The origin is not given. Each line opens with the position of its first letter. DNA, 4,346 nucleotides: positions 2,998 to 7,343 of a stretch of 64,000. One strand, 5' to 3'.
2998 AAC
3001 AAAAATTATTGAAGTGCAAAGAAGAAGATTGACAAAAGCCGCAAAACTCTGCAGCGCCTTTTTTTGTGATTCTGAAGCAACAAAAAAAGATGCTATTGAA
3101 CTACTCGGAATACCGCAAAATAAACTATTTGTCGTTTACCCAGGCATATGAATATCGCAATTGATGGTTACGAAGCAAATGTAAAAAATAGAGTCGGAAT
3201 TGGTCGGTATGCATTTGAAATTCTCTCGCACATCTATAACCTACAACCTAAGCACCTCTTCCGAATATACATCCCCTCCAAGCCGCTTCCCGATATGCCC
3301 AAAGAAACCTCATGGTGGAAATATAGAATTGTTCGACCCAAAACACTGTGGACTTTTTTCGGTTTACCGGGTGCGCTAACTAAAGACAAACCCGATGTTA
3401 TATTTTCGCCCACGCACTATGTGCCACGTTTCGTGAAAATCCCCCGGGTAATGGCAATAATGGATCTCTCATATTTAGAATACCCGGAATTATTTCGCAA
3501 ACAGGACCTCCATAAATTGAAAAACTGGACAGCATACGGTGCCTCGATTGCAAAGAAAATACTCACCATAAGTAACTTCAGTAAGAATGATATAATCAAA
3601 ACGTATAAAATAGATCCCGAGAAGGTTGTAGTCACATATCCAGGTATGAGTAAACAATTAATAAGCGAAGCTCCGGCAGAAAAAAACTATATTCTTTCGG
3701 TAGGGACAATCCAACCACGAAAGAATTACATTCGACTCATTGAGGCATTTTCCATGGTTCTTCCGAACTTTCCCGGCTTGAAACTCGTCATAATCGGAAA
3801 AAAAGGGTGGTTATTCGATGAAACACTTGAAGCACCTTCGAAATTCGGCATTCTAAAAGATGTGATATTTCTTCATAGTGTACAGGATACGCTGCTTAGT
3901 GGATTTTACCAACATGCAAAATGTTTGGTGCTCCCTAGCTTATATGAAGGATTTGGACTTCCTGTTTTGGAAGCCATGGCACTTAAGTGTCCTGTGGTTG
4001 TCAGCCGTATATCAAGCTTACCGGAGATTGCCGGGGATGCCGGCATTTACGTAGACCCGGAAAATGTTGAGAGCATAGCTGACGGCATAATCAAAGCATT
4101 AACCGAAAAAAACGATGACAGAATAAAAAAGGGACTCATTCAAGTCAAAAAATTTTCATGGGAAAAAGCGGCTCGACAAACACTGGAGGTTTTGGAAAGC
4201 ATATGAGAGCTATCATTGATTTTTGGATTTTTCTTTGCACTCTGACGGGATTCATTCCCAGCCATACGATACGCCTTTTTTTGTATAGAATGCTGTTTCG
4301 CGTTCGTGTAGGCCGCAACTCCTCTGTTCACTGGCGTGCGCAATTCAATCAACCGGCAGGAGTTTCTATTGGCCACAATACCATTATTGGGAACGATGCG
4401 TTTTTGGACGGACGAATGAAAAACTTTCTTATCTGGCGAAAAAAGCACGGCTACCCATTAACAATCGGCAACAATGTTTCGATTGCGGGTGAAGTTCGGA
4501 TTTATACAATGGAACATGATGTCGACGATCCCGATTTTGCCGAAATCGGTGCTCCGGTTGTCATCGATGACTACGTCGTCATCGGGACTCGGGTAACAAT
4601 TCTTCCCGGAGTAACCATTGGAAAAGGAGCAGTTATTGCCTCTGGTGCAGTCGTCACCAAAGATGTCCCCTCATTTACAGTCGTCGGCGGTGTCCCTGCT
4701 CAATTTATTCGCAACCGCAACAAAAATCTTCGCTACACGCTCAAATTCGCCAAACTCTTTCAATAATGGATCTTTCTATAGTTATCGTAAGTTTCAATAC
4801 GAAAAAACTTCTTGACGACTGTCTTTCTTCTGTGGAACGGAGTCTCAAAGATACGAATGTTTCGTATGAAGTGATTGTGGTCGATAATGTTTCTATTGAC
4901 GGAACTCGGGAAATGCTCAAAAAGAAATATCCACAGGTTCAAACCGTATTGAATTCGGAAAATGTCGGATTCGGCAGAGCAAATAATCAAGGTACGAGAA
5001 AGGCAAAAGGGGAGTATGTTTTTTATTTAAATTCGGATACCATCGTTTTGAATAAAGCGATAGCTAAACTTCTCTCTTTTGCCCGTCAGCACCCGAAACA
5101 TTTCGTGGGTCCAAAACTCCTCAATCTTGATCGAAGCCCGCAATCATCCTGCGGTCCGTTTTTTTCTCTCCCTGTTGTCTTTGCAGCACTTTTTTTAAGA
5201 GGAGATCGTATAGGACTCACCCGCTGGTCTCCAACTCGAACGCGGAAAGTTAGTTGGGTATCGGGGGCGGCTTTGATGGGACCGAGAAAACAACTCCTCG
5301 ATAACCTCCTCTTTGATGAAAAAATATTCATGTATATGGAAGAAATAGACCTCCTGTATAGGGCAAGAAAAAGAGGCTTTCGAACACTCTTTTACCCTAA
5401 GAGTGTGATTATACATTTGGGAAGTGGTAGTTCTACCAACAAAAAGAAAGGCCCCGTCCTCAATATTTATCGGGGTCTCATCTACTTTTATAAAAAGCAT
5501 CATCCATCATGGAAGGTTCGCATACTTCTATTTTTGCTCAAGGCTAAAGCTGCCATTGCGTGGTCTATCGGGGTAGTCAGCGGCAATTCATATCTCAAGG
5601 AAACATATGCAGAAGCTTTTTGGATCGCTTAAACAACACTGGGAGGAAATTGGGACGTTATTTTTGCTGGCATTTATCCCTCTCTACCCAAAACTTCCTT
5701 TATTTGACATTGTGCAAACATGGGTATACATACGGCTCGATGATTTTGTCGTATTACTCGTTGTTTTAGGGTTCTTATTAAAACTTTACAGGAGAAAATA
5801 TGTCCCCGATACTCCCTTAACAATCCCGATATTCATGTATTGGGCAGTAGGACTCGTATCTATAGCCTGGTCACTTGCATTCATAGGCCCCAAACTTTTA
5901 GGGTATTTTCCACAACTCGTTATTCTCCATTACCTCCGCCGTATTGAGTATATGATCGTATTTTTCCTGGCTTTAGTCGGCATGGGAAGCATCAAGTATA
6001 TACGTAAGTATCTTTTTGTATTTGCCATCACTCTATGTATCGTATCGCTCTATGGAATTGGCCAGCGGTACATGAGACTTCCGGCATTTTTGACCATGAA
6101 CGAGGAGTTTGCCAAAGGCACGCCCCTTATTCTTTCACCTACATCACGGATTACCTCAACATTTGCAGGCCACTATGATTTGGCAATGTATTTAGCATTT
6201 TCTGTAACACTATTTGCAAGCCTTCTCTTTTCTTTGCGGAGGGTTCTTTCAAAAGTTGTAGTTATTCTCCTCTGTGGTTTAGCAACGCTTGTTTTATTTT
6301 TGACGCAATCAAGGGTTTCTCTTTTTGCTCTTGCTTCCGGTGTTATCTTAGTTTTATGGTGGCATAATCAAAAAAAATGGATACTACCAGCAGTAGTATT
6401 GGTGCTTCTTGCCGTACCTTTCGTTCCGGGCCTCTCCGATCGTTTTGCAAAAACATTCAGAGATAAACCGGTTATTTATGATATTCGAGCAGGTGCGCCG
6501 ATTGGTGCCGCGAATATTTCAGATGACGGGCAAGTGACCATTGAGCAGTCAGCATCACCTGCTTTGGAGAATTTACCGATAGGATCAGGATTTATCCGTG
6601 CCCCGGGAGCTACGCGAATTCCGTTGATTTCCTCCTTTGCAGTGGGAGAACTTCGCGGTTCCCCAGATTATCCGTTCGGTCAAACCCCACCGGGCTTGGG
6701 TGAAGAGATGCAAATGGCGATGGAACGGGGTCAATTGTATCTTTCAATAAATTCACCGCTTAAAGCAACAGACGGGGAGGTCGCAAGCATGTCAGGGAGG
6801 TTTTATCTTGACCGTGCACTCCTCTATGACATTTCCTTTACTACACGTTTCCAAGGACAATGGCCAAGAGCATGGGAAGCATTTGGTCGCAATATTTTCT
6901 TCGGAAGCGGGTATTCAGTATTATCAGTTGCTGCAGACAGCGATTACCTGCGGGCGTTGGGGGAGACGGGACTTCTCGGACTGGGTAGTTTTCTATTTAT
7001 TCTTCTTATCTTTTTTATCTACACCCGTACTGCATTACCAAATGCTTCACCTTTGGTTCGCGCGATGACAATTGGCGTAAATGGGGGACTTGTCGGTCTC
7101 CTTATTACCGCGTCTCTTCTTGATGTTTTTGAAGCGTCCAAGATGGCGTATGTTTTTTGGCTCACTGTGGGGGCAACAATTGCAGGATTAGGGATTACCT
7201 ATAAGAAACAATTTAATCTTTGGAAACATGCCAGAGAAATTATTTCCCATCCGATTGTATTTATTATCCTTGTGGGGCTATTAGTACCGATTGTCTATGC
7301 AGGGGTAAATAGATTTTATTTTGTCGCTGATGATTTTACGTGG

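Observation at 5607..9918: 1000-aa WaaL-like/GT-C fusion and adjacent GT-C paralogue in a glycan locus with no visible flippase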

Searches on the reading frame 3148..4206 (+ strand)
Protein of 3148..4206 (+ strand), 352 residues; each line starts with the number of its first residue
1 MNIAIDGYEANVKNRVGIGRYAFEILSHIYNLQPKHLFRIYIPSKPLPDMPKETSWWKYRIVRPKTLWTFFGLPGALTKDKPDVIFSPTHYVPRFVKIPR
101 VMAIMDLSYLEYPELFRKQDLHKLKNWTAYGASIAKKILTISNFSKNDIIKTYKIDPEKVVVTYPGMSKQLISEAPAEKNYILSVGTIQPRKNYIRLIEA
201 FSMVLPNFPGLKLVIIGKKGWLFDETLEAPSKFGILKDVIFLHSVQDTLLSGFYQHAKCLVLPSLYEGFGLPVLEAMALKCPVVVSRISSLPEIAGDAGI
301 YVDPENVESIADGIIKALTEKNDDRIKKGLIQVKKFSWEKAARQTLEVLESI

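Call 6: search_protein_families(library=pfam, proteins=[window:3148-4206:+], max_evalue=0.01)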
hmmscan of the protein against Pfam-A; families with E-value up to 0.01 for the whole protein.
window:3148-4206:+ (352 aa): 4 families
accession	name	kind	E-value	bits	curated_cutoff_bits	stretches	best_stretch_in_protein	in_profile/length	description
PF00534.26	Glycos_transf_1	-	2.2e-35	122.2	26.4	1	174-323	10-161/172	Glycosyl transferases group 1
PF13692.12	Glyco_trans_1_4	-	5.4e-28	98.5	27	1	180-319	2-141/142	Glycosyl transferases group 1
PF20706.3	GT4-conflict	-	3.8e-07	29.9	26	1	158-305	172-327/385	Family 4 Glycosyltransferase in conflict systems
PF13439.12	Glyco_transf_4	-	7.2e-07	29.8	28.5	1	63-167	54-166/170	Glycosyltransferase Family 4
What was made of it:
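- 3148..4206 (+): GT4 glycosyltransferase. Pfam Glycos_transf_1 2.2e-35 (call 6).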

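Call 81: search_protein_families(library=ncbifam, proteins=[window:3148-4203:+], max_evalue=0.00001)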
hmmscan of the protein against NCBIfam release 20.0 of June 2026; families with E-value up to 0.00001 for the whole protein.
window:3148-4203:+ (352 aa): 19 families
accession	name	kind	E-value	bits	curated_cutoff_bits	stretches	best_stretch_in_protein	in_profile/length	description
TIGR04047.1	MSMEG_0565_glyc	hypoth_equivalog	5.7e-31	107.9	259.85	1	179-348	193-370/373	MSMEG_0565 family glycosyltransferase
TIGR02149.1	glgA_Coryne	subfamily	1.7e-18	66.9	302.4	1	245-352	272-390/391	glycogen synthase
TIGR04157.1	glyco_rSAM_CFB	subfamily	1.1e-16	60.8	400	1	135-297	170-341/406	TIGR04157 family glycosyltransferase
TIGR03449.1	mycothiol_MshA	equivalog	1.3e-16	60.5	462.5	1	146-349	176-400/406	D-inositol-3-phosphate glycosyltransferase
TIGR03999.1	thiol_BshA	equivalog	6e-16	58.3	273.7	1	123-343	154-364/375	N-acetyl-alpha-D-glucosaminyl L-malate synthase BshA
NF050063.1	ProtGlycPglJ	equivalog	1.9e-15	57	500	1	135-348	145-362/363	N-acetylgalactosamine-N,N'-diacetylbacillosaminyl-diphospho-undecaprenol 4-alpha-N-acetylgalactosaminyltransferase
NF041876.1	EPS_EpsE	equivalog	2.1e-15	56.9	400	1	170-322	205-363/389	exopolysaccharide biosynthesis GT4 family glycosyltransferase EpsE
NF038295.1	EPS_HpsP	equivalog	1.5e-14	53.8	550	1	146-351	176-386/388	hormogonium polysaccharide biosynthesis glycosyltransferase HpsP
TIGR03088.1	stp2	hypoth_equivalog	1.5e-13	50.6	409.05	1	177-348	192-369/374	TIGR03088 family PEP-CTERM/XrtA system glycosyltransferase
NF047684.1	TeichurnBiosyTuaC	equivalog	8.9e-11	41.3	550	1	174-341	214-378/391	teichuronic acid biosynthesis protein TuaC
NF012028.0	PRK15484.1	subfamily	1.4e-10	40.8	618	1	176-350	190-376/380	lipopolysaccharide N-acetylglucosaminyltransferase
NF047880.1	glyco_SdgA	exception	1.5e-10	40.3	800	1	119-322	261-458/488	serine-aspartate repeat adhesin O-glycosyltransferase SdgA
NF041010.1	glycosy_Agl16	equivalog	1.1e-09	37.6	575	1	136-350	135-349/352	glycosylation protein Agl16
NF053513.1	Gtran_IagA_BgsA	equivalog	1.3e-08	34.2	460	1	176-349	158-328/333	LTA glycolipid anchor biosynthesis glycosyltransferase, IagA/BgsA family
TIGR02468.1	sucrsPsyn_pln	equivalog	4.9e-08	31.2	1143.95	1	260-347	575-666/1051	sucrose-phosphate synthase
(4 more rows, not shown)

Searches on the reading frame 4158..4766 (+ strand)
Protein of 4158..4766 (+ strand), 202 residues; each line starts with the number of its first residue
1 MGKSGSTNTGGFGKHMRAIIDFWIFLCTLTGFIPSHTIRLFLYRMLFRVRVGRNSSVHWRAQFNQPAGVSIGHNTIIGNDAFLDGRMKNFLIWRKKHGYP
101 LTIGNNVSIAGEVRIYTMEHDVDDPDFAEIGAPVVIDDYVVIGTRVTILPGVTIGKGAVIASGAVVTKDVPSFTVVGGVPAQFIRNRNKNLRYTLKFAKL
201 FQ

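Call 6: search_protein_families(library=pfam, proteins=[window:4158-4766:+], max_evalue=0.01)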
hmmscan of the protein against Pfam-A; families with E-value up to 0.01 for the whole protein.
window:4158-4766:+ (202 aa): 3 families
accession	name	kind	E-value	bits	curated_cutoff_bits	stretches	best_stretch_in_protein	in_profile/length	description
PF00132.30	Hexapep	-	1.5e-12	47.1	27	1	134-168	2-36/36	Bacterial transferase hexapeptide (six repeats)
PF14602.12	Hexapep_2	-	4.6e-07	29.9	27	1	133-168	1-34/34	Hexapeptide repeat of succinyl-transferase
PF25084.1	LbH_EIF2B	-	0.00079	19.9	54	0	102-170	40-103/105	EIF2B subunit epsilon LbH domain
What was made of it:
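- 4203..4766 (+): Hexapeptide-repeat (WcaF/Maa-type) acetyltransferase. Pfam Hexapep (call 6).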

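Call 81: search_protein_families(library=ncbifam, proteins=[window:4158-4763:+], max_evalue=0.00001)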
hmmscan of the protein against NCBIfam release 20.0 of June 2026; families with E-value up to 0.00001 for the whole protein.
window:4158-4763:+ (202 aa): 33 families (the best 25 are shown)
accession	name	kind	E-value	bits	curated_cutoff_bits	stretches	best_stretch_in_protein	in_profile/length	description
NF007797.0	PRK10502.1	subfamily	3.9e-24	85.3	192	1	31-189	36-181/183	WcaF family extracellular polysaccharide biosynthesis acetyltransferase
NF007499.0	PRK10092.1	equivalog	6.3e-23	81.5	314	1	100-185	93-181/183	maltose O-acetyltransferase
NF058585.1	HptprglPActTf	PfamEq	5.6e-22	78.1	300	1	102-190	79-163/172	heptaprenylglyceryl phosphate O-acetyltransferase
TIGR03308.1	phn_thr-fam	hypoth_equivalog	6.6e-20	71.8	201.65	1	133-188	108-163/204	phosphonate metabolim protein, transferase hexapeptide repeat family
TIGR03532.1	DapD_Ac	equivalog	4.4e-18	65.8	231.75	1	68-189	116-216/231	2,3,4,5-tetrahydropyridine-2,6-dicarboxylate N-acetyltransferase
NF007076.0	PRK09527.1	equivalog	3.6e-17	62.4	347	1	65-190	66-188/203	galactoside O-acetyltransferase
TIGR04008.1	WcaF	equivalog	7.9e-16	58.4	326.3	1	13-187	15-178/180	colanic acid biosynthesis acetyltransferase WcaF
NF007240.0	PRK09677.1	equivalog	1.2e-15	57.5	243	1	102-190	87-187/192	putative lipopolysaccharide biosynthesis O-acetyl transferase WbbJ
NF038307.1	EPS_acetyl_HpsU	equivalog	1.3e-15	57.5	305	1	22-183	23-174/178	hormogonium polysaccharide biosynthesis acetyltransferase HpsU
NF000311.1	Vat_ABCDEFH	equivalog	1.9e-15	57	300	1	134-189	111-166/201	Vat family streptogramin A O-acetyltransferase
NF033468.1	stregram_VatI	exception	3.3e-15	56.4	415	1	133-188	112-167/208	streptogramin A O-acetyltransferase Vat(I)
NF000490.1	chloram_CatB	equivalog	9.1e-15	54.5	350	1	127-190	105-167/210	type B chloramphenicol O-acetyltransferase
NF000147.1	stregram_VatF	exception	4.6e-14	52.4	400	1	136-188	123-175/221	streptogramin A O-acetyltransferase Vat(F)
TIGR03570.1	NeuD_NnaD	subfamily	4.7e-14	52.5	160.8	1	119-182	133-202/202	NeuD/PglB/VioB family sugar acetyltransferase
NF000101.1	stregram_VatA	exception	2.5e-13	50.2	450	1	134-188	119-173/219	streptogramin A O-acetyltransferase Vat(A)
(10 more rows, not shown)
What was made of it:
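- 4203..4766 (+): NCBIfam WcaF-family subfamily at 3.9e-24, below its cut-off (call 81).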

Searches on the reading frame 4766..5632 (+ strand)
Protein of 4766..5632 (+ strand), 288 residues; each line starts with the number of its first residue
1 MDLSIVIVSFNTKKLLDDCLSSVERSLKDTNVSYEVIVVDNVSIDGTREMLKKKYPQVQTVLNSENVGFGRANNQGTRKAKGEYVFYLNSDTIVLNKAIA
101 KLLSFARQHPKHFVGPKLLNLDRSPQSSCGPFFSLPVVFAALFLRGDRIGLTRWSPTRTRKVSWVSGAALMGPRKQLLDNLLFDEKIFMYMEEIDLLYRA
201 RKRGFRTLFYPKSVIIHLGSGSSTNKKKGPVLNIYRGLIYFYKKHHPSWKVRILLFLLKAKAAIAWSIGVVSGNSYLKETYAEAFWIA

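Call 6: search_protein_families(library=pfam, proteins=[window:4766-5632:+], max_evalue=0.01)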
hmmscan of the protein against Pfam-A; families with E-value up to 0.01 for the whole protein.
window:4766-5632:+ (288 aa): 3 families
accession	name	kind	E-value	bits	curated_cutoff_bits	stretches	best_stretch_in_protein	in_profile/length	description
PF00535.33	Glycos_transf_2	-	6.5e-24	85.2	23.3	1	4-116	1-113/168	Glycosyl transferase family 2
PF13641.12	Glyco_tranf_2_3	-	1.1e-15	58.7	27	1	3-218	3-212/230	Glycosyltransferase like family 2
PF10111.15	Glyco_tranf_2_2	-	8.1e-06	26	27.3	1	32-106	28-106/276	Glycosyltransferase like family 2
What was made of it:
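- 4766..5632 (+): GT2 glycosyltransferase with a C-terminal TM helix, overlapping the fusion's start. Pfam Glycos_transf_2 (call 6).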

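Call 50: search_solved_structures(query=window:4766-5629:+, max_evalue=0.001)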
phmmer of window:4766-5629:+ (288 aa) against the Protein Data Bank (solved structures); distinct sequences matched with E-value up to 0.001: 18.
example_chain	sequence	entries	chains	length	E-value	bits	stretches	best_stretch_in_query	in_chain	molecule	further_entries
2z87_A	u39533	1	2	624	3.6e-09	39.6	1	4-103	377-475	Chondroitin synthase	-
2z86_A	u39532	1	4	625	3.7e-09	39.5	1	4-103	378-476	Chondroitin synthase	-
5tze_C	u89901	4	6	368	5.3e-08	35.7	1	2-118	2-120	Glycosyl transferase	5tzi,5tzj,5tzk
8bz4_A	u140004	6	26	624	9e-08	35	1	3-114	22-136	Glycosyltransferase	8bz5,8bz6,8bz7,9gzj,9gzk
8bz8_A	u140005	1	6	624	9.1e-08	35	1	3-114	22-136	Glycosyltransferase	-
3bcv_A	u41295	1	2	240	9.9e-08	34.9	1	3-109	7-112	Putative glycosyltransferase protein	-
5tz8_A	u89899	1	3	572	1.2e-07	34.6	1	2-118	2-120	Glycosyl transferase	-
6p61_A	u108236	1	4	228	1.4e-07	34.3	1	3-110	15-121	Glycosyltransferase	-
6h1j_A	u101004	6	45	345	2.3e-07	33.6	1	3-111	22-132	Probable ss-1,3-N-acetylglucosaminyltransferase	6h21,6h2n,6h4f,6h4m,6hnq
5hea_A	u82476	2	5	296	1.6e-05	27.6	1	3-94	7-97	Putative glycosyltransferase (GalT1)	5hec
9omh_A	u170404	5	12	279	2.3e-05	27.1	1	2-98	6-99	Glycosyltransferase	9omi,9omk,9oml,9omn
9omj_A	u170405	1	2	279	2.3e-05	27.1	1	2-98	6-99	Glycosyltransferase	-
9omm_A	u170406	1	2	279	2.3e-05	27.1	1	2-98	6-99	Glycosyltransferase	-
5mlz_A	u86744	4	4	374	2.6e-05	26.9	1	1-108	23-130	Dolichol monophosphate mannose synthase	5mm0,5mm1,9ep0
8vh7_A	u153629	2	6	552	9.8e-05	25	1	3-103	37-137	Heparosan synthase B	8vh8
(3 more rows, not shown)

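Call 81: search_protein_families(library=ncbifam, proteins=[window:4766-5629:+], max_evalue=0.00001)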
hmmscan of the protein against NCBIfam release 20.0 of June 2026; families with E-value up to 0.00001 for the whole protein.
window:4766-5629:+ (288 aa): 15 families
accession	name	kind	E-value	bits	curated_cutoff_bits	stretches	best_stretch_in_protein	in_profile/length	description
TIGR03965.1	mycofact_glyco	equivalog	3.4e-16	59.2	280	1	2-217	75-280/467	mycofactocin biosynthesis glycosyltransferase MftF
NF041875.1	EPS_EpsD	equivalog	2.4e-15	56.8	370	1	3-220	1-209/325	exopolysaccharide biosynthesis glycosyltransferase EpsD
NF047683.1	TeichurnBiosyTuaG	equivalog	2.1e-14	53.8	400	1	3-113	8-118/252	teichuronic acid biosynthesis protein TuaG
NF007482.0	PRK10073.1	equivalog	2.3e-14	53.1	423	1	2-108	7-112/334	glycosyltransferase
NF038302.1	EPS_HpsE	equivalog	3.8e-14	52.4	300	1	1-111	1-116/307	hormogonium polysaccharide biosynthesis glycosyltransferase HpsE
TIGR04283.1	glyco_like_mftF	equivalog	3.3e-12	46.5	182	1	3-113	1-103/221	TIGR04283 family arsenosugar biosynthesis glycosyltransferase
NF050050.1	ProtGlycPglI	equivalog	4.7e-12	45.9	500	1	3-120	4-122/306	GalNAc(5)-diNAcBac-PP-undecaprenol beta-1,3-glucosyltransferase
TIGR04009.1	wcaE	equivalog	2.1e-11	43.6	369.2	1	1-121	1-123/248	colanic acid biosynthesis glycosyltransferase WcaE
TIGR03937.1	PgaC_IcaA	equivalog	1.8e-10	40.4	422.3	1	3-111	47-155/407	poly-beta-1,6-N-acetyl-D-glucosamine synthase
TIGR03111.1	glyc2_xrt_Gpos1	hypoth_equivalog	4.3e-08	32.4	363.95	1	3-104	51-154/439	TIGR03111 family XrtG-associated glycosyltransferase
NF038299.1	EPS_HpsN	equivalog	6.5e-08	31.9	425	0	3-95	3-95/317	hormogonium polysaccharide biosynthesis glycosyltransferase HpsN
NF053739.1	GlytfEpsEBac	equivalog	2.8e-07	29.8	450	1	4-123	4-125/265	glycosyltransferase EpsE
TIGR01556.1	rhamnosyltran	subfamily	3.5e-07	29.7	200.55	1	33-233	21-216/281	rhamnosyltransferase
NF041394.1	GtaseAglG_Halo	equivalog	5.9e-07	29.1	440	1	1-109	1-110/304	glucosyl-dolichyl phosphate glucuronosyltransferase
TIGR04195.1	S_glycosyl_SunS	equivalog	2e-06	26.9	350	1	6-96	62-146/421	SunS family peptide S-glycosyltransferase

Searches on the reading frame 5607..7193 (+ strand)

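Call 8: search_protein_families(library=pfam, proteins=[window:5607-7193:+], max_evalue=10)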
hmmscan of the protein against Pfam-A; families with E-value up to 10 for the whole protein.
window:5607-7193:+ (529 aa): 1 family
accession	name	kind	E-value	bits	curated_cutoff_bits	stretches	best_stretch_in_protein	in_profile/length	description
PF04932.20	Wzy_C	-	2.8e-10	40.6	31.7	2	222-332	2-105/149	O-Antigen ligase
